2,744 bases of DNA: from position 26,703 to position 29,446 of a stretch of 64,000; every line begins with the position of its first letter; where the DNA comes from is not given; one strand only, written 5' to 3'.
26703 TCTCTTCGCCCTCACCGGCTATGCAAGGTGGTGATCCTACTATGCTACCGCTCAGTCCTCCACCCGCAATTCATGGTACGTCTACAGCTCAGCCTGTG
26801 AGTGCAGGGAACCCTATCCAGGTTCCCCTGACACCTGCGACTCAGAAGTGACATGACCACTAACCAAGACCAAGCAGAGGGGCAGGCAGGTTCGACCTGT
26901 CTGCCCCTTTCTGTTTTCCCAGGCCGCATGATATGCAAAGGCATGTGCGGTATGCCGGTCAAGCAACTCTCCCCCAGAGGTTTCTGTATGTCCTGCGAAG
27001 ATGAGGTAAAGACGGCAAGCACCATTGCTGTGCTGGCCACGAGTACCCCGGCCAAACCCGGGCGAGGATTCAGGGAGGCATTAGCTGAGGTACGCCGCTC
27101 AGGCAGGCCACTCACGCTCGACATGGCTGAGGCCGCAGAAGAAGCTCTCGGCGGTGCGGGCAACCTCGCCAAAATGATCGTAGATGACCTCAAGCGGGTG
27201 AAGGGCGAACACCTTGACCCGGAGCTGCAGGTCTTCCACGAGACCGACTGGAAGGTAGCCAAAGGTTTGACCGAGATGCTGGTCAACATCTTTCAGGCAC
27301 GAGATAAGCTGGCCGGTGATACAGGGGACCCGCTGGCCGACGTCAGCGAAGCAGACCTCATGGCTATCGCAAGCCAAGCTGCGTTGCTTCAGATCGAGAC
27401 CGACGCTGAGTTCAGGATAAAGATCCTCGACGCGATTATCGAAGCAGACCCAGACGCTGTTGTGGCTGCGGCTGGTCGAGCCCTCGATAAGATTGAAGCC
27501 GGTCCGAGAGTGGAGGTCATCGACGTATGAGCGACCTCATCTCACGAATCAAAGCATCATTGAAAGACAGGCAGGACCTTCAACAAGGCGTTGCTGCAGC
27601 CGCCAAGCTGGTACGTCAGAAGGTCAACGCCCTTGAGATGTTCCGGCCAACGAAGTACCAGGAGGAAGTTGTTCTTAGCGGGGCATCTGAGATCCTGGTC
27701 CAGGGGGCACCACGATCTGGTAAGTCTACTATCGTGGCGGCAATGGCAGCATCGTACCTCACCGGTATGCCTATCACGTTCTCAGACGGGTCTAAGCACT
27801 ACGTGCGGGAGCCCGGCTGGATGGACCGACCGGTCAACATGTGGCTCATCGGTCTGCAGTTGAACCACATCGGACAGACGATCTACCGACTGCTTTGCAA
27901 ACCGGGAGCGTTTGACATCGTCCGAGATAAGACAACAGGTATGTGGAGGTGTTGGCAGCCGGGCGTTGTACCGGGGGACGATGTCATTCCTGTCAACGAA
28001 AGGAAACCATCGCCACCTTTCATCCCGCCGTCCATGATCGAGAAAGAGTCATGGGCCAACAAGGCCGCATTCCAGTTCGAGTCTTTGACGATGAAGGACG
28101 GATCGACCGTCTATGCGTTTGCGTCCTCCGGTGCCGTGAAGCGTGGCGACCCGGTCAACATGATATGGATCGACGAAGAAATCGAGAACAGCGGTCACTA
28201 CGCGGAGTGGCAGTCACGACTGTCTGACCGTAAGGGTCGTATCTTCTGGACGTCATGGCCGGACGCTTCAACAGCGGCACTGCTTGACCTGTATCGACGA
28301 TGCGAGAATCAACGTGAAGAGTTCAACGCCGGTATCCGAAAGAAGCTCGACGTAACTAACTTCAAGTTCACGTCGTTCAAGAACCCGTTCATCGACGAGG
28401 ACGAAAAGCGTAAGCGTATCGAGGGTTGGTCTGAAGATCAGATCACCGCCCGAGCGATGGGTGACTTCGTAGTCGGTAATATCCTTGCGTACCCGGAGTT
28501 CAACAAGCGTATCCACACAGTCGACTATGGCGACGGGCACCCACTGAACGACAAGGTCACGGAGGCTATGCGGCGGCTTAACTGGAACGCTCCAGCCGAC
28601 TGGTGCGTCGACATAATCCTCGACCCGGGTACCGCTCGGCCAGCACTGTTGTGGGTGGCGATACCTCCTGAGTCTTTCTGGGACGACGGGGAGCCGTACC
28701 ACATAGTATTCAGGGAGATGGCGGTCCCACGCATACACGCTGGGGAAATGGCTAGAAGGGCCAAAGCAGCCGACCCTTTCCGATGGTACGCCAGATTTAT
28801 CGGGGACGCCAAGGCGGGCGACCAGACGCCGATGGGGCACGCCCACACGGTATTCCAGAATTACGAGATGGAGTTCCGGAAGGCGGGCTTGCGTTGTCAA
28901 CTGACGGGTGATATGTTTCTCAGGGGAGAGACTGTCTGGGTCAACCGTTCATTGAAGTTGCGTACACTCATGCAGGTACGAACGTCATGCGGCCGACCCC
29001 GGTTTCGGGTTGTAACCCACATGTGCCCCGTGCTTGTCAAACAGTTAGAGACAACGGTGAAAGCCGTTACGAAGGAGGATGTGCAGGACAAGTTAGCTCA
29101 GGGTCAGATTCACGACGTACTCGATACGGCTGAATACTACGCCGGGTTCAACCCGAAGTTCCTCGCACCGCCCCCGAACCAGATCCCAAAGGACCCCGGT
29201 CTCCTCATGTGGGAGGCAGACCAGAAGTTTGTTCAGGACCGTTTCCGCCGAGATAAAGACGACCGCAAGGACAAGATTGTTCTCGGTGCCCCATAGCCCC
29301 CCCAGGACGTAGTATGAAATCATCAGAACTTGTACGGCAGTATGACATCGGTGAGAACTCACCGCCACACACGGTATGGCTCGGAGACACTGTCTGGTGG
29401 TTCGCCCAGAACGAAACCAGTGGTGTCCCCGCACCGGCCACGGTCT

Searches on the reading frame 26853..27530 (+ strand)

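Call 64: search_protein_families(library=pfam, proteins=[window:26853-27530:+], max_evalue=0.01)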
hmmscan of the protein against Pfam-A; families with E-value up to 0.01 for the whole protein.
window:26853-27530:+ (225 aa): 1 family
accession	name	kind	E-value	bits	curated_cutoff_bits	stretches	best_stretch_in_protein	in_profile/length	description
PF15291.11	Dermcidin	-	0.0049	17.6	27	0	90-116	48-74/87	Dermcidin, antibiotic peptide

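Call 98: search_protein_families(library=phrogs, proteins=[window:26853-27530:+], max_evalue=0.01)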
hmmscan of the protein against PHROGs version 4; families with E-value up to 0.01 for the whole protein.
window:26853-27530:+ (225 aa): 0 families

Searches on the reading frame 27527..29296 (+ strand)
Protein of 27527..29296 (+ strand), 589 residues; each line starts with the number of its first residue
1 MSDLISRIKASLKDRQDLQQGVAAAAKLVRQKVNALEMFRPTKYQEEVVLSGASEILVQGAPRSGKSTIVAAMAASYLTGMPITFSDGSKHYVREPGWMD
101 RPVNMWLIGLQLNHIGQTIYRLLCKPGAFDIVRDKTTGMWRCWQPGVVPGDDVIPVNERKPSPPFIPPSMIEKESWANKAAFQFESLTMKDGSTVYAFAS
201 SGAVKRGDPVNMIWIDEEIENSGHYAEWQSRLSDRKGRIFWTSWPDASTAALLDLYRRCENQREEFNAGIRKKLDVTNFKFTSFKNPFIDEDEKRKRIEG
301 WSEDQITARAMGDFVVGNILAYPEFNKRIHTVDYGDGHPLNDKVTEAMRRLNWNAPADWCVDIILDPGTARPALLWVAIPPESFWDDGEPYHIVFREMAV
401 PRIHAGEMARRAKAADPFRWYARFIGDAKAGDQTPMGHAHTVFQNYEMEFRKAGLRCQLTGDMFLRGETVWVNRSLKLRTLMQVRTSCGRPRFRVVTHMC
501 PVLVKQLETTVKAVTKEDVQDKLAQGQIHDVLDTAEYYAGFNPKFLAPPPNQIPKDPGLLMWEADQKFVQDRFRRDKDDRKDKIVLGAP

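Call 35: search_protein_families(library=phrogs, proteins=[window:27527-29296:+], max_evalue=0.001)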
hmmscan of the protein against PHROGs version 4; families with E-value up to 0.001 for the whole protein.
window:27527-29296:+ (589 aa): 0 families

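Call 46: search_dna_similar(query=window:27527-29296:+, collection=phages, mode=protein, max_rows=12)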
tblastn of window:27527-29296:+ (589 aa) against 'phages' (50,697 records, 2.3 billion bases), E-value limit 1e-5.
No match.

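Call 64: search_protein_families(library=pfam, proteins=[window:27527-29296:+], max_evalue=0.01)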
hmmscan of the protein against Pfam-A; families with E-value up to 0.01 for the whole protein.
window:27527-29296:+ (589 aa): 1 family
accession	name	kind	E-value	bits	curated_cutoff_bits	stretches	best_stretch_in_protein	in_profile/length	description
PF03237.21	Terminase_6N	-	0.00022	21.4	22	0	184-315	73-201/215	Terminase large subunit, T4likevirus-type, N-terminal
